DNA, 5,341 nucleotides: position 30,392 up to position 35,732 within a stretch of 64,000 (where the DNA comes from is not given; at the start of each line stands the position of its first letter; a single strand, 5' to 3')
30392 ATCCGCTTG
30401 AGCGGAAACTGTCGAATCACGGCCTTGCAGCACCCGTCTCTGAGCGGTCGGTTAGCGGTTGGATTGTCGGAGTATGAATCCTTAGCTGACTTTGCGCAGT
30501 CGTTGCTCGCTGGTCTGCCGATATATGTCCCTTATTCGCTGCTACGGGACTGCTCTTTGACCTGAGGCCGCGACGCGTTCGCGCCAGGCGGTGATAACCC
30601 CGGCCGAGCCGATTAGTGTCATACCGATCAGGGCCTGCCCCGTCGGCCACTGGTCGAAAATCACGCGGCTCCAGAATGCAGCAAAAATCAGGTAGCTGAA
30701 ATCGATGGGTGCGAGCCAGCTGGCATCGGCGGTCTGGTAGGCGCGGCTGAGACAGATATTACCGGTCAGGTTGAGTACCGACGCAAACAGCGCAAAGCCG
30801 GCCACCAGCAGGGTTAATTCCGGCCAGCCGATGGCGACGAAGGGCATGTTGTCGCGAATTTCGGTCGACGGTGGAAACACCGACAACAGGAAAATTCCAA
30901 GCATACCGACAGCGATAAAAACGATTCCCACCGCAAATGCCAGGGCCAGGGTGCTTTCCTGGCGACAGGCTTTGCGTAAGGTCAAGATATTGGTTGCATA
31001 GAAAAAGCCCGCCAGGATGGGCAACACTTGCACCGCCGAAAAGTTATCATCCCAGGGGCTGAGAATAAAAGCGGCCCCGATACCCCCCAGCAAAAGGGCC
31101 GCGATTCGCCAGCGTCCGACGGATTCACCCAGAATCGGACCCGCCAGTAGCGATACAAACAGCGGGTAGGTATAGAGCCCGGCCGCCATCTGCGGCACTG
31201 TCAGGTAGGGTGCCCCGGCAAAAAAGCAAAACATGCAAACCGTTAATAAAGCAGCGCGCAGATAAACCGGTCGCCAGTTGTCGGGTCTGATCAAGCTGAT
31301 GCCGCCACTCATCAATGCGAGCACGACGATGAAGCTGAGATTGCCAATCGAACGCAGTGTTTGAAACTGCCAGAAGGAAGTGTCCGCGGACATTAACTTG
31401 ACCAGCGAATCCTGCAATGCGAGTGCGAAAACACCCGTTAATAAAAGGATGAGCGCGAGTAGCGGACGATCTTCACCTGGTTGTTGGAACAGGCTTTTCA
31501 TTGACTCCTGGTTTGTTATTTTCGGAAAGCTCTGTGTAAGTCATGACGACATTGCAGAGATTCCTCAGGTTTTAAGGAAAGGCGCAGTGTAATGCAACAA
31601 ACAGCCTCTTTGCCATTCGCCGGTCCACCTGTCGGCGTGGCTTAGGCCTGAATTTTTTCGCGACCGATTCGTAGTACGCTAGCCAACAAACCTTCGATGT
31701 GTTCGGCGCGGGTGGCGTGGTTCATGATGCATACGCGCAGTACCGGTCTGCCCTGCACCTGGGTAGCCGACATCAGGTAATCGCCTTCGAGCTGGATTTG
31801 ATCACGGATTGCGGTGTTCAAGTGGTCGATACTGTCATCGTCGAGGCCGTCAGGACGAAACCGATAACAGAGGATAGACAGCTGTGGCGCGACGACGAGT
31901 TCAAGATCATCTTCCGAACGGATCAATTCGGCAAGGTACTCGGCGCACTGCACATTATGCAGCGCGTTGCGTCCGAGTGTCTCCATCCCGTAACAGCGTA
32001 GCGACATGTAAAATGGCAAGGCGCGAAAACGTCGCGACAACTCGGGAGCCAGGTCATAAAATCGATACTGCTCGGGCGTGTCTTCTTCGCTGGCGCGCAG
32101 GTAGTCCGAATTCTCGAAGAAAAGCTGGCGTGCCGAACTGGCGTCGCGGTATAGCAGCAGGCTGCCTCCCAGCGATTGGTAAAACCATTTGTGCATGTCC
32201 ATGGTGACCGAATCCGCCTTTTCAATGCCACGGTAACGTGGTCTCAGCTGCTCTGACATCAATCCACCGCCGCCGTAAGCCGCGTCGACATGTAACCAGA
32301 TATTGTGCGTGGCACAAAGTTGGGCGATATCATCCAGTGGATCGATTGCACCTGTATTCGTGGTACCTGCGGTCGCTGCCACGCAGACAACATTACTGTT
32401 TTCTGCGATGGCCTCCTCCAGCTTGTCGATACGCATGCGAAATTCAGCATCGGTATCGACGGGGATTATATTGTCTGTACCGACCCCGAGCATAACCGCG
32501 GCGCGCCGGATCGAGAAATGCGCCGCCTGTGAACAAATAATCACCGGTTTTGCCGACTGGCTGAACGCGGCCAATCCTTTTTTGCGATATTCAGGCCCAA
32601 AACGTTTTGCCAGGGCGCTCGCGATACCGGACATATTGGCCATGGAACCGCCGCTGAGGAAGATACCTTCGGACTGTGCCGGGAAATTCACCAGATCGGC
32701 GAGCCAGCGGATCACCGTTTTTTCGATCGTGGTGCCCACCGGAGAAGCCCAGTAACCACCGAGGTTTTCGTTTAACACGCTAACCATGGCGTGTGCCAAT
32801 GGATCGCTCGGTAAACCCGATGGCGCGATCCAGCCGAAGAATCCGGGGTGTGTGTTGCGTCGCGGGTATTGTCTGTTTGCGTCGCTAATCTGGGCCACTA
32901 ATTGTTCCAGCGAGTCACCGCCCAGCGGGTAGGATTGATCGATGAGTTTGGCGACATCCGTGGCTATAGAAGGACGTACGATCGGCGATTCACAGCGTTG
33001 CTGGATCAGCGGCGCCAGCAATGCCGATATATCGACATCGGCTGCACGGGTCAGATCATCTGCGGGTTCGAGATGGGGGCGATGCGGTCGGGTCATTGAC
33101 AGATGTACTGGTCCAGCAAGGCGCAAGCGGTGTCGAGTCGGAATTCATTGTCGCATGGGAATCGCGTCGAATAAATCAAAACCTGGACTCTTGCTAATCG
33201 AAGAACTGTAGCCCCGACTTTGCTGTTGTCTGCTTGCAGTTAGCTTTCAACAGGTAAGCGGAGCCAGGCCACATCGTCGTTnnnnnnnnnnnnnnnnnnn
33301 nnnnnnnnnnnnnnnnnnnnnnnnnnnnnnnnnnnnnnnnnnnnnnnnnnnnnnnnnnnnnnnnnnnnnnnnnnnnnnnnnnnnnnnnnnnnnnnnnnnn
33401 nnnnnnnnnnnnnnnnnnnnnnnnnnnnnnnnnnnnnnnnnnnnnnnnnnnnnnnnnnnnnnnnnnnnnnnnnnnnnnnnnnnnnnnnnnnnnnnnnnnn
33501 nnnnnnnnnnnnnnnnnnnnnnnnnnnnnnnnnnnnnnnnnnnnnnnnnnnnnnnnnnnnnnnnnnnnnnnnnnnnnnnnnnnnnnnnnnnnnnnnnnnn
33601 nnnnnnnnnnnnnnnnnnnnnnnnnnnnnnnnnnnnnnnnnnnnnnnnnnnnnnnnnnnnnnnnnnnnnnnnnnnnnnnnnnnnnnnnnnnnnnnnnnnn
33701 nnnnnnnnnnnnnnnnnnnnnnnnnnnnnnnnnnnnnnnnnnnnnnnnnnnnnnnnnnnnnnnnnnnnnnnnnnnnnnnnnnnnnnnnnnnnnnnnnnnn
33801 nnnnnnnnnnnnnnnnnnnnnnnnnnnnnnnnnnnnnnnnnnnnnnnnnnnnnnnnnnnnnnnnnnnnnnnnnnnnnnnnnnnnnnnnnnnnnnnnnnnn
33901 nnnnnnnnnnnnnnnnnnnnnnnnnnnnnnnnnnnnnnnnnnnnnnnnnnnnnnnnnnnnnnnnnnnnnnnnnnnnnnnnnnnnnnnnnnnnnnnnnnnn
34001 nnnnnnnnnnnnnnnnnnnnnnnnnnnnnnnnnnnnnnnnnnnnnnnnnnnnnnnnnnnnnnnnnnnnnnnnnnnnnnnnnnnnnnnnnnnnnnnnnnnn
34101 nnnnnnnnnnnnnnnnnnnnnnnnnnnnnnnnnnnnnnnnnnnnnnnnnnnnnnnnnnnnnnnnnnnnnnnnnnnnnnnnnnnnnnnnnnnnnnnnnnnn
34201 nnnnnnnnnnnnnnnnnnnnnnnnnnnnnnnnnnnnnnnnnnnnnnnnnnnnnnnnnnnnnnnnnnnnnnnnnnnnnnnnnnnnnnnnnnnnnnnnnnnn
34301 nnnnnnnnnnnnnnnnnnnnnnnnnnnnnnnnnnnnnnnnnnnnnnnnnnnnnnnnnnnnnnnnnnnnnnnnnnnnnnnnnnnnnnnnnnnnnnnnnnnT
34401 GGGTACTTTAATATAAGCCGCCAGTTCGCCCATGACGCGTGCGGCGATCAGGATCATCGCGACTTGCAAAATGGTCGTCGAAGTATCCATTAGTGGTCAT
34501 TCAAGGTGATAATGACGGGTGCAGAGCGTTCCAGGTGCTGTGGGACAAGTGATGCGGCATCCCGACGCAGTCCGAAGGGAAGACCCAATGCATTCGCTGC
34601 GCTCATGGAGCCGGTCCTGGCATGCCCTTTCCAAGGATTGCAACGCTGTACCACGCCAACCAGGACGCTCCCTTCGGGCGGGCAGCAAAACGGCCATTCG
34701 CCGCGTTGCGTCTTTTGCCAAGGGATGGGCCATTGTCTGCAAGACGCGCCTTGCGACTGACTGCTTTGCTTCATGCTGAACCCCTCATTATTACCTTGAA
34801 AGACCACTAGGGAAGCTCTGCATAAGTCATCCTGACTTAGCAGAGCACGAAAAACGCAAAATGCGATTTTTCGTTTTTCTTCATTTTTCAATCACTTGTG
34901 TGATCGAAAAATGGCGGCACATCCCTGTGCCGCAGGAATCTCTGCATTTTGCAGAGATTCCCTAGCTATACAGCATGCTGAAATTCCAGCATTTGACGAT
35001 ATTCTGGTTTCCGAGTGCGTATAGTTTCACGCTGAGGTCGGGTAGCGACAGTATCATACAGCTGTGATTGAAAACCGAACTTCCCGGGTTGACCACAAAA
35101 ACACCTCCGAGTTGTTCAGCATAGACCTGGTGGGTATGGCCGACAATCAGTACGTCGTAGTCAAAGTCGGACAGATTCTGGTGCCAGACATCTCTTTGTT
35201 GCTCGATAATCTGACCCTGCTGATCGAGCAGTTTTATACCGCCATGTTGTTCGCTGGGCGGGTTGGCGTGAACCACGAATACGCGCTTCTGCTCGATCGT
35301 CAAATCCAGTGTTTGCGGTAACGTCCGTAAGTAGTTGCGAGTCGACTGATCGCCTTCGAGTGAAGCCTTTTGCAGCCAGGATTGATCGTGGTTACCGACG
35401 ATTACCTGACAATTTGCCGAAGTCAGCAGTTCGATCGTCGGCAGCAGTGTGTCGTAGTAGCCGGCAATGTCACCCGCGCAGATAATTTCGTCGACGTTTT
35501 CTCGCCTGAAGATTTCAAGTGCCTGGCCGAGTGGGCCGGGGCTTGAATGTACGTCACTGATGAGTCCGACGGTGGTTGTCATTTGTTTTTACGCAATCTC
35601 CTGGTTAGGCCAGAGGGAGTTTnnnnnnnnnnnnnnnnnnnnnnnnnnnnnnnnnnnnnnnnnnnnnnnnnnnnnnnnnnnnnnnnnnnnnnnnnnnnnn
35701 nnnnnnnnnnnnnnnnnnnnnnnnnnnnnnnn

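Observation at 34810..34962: MITE family 2 (terminal inverted repeats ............, TA flanks): full 153-bp copy containing a back-to-back terminal-repeat palindrome, donating the stop codon of the metallophosphoesterase gene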

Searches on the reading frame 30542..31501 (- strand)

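Call 22: search_protein_families(library=pfam, proteins=[window:30542-31501:-])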
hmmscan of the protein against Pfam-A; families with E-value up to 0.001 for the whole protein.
window:30542-31501:- (319 aa): 1 family
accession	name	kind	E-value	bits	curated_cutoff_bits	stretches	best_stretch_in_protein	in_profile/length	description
PF00892.27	EamA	-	2e-16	60.9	28.2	2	15-147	2-134/135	EamA-like transporter family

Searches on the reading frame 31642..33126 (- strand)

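Call 22: search_protein_families(library=pfam, proteins=[window:31642-33126:-])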
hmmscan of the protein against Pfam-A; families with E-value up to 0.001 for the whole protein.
window:31642-33126:- (494 aa): 6 families
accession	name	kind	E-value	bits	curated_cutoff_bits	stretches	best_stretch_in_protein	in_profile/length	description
PF00282.25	Pyridoxal_deC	-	2.2e-66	224.6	27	1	59-423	5-374/375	Pyridoxal-dependent decarboxylase conserved domain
PF00266.25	Aminotran_5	-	2.4e-09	37.1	21.5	1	143-283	53-177/371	Aminotransferase class-V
PF01212.27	Beta_elim_lyase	-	4.5e-07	29.9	27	1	194-336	72-215/288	Beta-eliminating lyase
PF00155.27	Aminotran_1_2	-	6.7e-07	29.3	19.7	1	190-295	88-199/361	Aminotransferase class I and II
PF05889.19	SepSecS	-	5.6e-06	25.8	21.1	1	194-323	102-233/389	O-phosphoseryl-tRNA(Sec) selenium transferase, SepSecS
PF01041.23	DegT_DnrJ_EryC1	-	0.00043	20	19.8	1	185-287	56-151/360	DegT/DnrJ/EryC1/StrS aminotransferase family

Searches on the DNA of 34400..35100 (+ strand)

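Call 46: search_dna_similar(query=window:34807-34965:+, collection=plasmids, mode=distant, max_evalue=0.01, max_rows=20)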
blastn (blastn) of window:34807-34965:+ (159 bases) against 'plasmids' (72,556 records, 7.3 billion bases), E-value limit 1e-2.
No match.

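Call 62: search_rna_families(source=window, start=34400, end=35100, threshold=evalue, max_evalue=1)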
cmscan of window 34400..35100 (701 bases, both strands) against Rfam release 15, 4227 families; matches with E-value up to 1: 2.
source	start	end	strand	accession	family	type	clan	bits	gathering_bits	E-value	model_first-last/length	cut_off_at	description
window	34847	34933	-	RF01394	isrK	Gene; sRNA;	-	18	50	0.2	1-77/77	no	isrK Hfq binding RNA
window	34916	34946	-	RF04320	RsmV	Gene; sRNA;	CL00106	14.3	100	0.1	147-177/196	no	RsmV RNA family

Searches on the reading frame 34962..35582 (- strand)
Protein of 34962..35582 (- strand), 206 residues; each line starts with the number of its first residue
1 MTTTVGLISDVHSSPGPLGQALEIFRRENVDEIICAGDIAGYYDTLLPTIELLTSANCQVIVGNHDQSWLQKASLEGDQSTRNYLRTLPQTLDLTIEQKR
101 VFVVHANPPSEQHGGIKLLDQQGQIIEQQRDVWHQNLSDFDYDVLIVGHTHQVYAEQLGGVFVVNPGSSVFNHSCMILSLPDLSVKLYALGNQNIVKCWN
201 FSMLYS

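Call 11: find_encoding_contigs(protein=window:34962-35582:-, flank=10000, max_places=6)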
Protein window:34962-35582:- (206 aa): no gene with exactly this product is on record in the collection.

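Call 21: search_protein_families(library=ncbifam, proteins=[window:34962-35582:-])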
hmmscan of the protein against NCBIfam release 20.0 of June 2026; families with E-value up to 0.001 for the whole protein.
window:34962-35582:- (206 aa): 3 families
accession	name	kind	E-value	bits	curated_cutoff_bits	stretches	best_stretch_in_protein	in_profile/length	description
TIGR00040.1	yfcE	subfamily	7.3e-20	71.6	56.25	1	5-170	3-135/158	YfcE family phosphodiesterase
NF006988.0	PRK09453.1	equivalog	1.7e-12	47.5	117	1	115-197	97-177/183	phosphodiesterase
TIGR03729.1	acc_ester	subfamily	0.00011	21.7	148.25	0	20-86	23-92/239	putative phosphoesterase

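Call 22: search_protein_families(library=pfam, proteins=[window:34962-35582:-])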
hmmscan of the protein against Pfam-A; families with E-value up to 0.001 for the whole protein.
window:34962-35582:- (206 aa): 2 families
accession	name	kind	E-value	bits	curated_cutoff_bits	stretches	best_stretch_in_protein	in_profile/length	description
PF12850.12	Metallophos_2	-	4.5e-22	79.2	27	1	5-170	3-136/154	Calcineurin-like phosphoesterase superfamily domain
PF00149.33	Metallophos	-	2.7e-11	44.7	21.5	1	4-152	2-190/191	Calcineurin-like phosphoesterase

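Call 24: find_homologous_proteins(query=window:34962-35582:-, max_evalue=1e-20)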
Query window:34962-35582:- (206 aa): 1814 proteins with E <= 1e-20 among 1914 candidates; the best 120 are listed.
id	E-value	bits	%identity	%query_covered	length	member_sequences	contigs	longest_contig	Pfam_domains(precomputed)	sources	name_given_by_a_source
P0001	1.7e-135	467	100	100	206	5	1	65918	PF12850.13,PF00149.34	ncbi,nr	ncbi:MAG: YfcE family phosphodiesterase [Gammaproteobacteria bacterium]|nr:YfcE family phosphodieste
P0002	4.1e-103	361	77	99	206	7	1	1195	PF12850.13,PF00149.34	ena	-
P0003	1.0e-102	360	75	99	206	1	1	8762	PF12850.13,PF00149.34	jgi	jgi:putative phosphoesterase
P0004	1.5e-102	360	76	99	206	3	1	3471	PF12850.13,PF00149.34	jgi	-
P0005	1.9e-102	359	78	100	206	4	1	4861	PF12850.13,PF00149.34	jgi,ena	-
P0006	3.2e-102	359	76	99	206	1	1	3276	PF12850.13,PF00149.34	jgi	jgi:putative phosphoesterase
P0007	5.2e-102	358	76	100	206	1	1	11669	PF12850.13,PF00149.34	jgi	-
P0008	1.4e-101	356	75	99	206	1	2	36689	PF12850.13,PF00149.34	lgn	-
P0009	1.5e-101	356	76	100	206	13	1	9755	PF12850.13,PF00149.34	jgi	jgi:putative phosphoesterase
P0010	3.7e-101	355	76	100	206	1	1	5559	PF12850.13,PF00149.34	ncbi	-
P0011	4.5e-101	355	75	99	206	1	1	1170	PF12850.13,PF00149.34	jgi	-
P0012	4.6e-101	355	75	99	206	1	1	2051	PF12850.13,PF00149.34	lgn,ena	-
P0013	5.2e-101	355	75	99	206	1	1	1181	PF12850.13,PF00149.34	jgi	jgi:putative phosphoesterase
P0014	6.9e-101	354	76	99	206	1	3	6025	PF12850.13,PF00149.34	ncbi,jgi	jgi:putative phosphoesterase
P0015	6.9e-101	354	76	100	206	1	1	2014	PF12850.13,PF00149.34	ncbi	-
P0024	6.7e-100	351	76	100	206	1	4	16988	PF12850.13,PF00149.34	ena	-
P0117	2.2e-93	330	70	100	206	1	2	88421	PF12850.13,PF00149.34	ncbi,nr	ncbi:MAG: metallophosphoesterase family protein [Gammaproteobacteria bacterium]|nr:metallophosphoest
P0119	2.5e-93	329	70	100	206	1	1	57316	PF12850.13,PF00149.34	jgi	jgi:putative phosphoesterase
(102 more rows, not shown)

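Call 26: find_encoding_contigs(protein=P0001, flank=3000, max_places=3)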
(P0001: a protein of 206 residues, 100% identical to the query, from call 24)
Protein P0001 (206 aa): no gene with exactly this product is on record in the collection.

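Call 27: find_encoding_contigs(protein=P0024, flank=3000, max_places=3)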
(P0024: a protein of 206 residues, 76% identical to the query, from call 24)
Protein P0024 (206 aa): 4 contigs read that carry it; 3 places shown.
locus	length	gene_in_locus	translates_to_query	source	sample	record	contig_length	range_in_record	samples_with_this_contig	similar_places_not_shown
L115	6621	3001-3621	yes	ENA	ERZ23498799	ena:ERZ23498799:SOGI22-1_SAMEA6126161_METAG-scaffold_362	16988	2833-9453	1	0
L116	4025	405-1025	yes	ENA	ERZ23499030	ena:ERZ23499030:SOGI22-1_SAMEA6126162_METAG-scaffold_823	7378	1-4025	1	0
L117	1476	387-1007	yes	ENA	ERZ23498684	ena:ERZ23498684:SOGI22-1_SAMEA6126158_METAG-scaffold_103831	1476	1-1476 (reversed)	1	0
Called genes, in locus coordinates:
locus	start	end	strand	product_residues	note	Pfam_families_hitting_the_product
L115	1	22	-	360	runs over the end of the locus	PF03116:NQR2_RnfD_RnfE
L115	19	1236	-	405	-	PF05896:NQRA_N, PF24836:NQRA_2nd, PF11973:NQRA_SLBB (weak)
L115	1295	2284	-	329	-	PF02574:S-methyl_trans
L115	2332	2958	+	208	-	-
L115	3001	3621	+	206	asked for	PF00149:Metallophos, PF12850:Metallophos_2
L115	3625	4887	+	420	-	PF00999:Na_H_Exchanger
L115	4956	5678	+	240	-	PF00106:adh_short, PF01370:Epimerase, PF13561:adh_short_C2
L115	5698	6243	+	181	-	PF00255:GSHPx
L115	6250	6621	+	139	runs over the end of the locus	PF11911:DUF3429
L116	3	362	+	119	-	?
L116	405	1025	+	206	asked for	PF00149:Metallophos, PF12850:Metallophos_2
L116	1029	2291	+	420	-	PF00999:Na_H_Exchanger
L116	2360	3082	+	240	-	PF00106:adh_short, PF01370:Epimerase, PF13561:adh_short_C2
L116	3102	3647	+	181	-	PF00255:GSHPx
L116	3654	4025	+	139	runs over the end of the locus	PF11911:DUF3429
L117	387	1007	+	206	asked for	PF00149:Metallophos, PF12850:Metallophos_2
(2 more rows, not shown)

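Call 28: find_encoding_contigs(protein=P0117, flank=3000, max_places=2)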
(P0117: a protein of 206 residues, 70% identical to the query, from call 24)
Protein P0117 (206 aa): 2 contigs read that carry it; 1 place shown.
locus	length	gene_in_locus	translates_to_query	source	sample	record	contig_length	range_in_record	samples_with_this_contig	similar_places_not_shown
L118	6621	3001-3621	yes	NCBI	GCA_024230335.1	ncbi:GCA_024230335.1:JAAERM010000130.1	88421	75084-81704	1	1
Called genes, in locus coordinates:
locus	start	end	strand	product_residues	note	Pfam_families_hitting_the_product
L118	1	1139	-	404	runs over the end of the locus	PF05896:NQRA_N, PF24836:NQRA_2nd, PF11973:NQRA_SLBB (weak)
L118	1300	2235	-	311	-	PF02574:S-methyl_trans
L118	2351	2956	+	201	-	-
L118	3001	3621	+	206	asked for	PF00149:Metallophos, PF12850:Metallophos_2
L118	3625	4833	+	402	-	PF00999:Na_H_Exchanger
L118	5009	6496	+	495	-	PF00282:Pyridoxal_deC, PF00155:Aminotran_1_2 (faint), PF01212:Beta_elim_lyase (weak), PF00266:Aminotran_5 (weak), PF05889:SepSecS (weak)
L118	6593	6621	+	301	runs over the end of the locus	PF00892:EamA (weak)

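Call 40: find_encoding_contigs(protein=P0005, flank=1500, max_places=3)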
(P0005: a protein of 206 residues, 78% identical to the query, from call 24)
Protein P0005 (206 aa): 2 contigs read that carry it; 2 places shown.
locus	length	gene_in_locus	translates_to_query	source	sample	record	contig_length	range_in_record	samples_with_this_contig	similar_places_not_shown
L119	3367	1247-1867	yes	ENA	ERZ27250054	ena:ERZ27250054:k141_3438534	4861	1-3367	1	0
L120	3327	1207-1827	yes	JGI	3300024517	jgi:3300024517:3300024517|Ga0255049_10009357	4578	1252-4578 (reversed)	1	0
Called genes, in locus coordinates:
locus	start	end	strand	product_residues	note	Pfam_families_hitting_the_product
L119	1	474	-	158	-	?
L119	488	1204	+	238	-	-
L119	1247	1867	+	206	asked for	PF00149:Metallophos, PF12850:Metallophos_2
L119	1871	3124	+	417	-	PF00999:Na_H_Exchanger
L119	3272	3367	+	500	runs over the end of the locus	PF00282:Pyridoxal_deC, PF00155:Aminotran_1_2 (weak), PF00266:Aminotran_5 (weak), PF01212:Beta_elim_lyase (weak), PF05889:SepSecS (weak)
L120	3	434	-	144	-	?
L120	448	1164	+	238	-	-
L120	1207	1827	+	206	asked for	PF00149:Metallophos, PF12850:Metallophos_2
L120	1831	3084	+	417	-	PF00999:Na_H_Exchanger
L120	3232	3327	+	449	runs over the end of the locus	?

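Call 41: find_encoding_contigs(protein=P0119, flank=1500, max_places=2)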
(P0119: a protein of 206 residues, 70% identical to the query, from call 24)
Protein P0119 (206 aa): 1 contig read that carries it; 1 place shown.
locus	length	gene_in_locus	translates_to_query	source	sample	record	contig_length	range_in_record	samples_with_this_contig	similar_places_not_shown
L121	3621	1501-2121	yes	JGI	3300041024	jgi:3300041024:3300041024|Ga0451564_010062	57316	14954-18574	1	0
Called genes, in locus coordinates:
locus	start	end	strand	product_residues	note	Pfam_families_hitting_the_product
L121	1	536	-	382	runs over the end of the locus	-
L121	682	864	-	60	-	-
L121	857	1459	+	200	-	-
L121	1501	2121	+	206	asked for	PF00149:Metallophos, PF12850:Metallophos_2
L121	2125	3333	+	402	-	PF00999:Na_H_Exchanger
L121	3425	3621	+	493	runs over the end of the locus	PF00282:Pyridoxal_deC, PF00155:Aminotran_1_2 (faint), PF01212:Beta_elim_lyase (weak), PF00266:Aminotran_5 (weak), PF05889:SepSecS (weak)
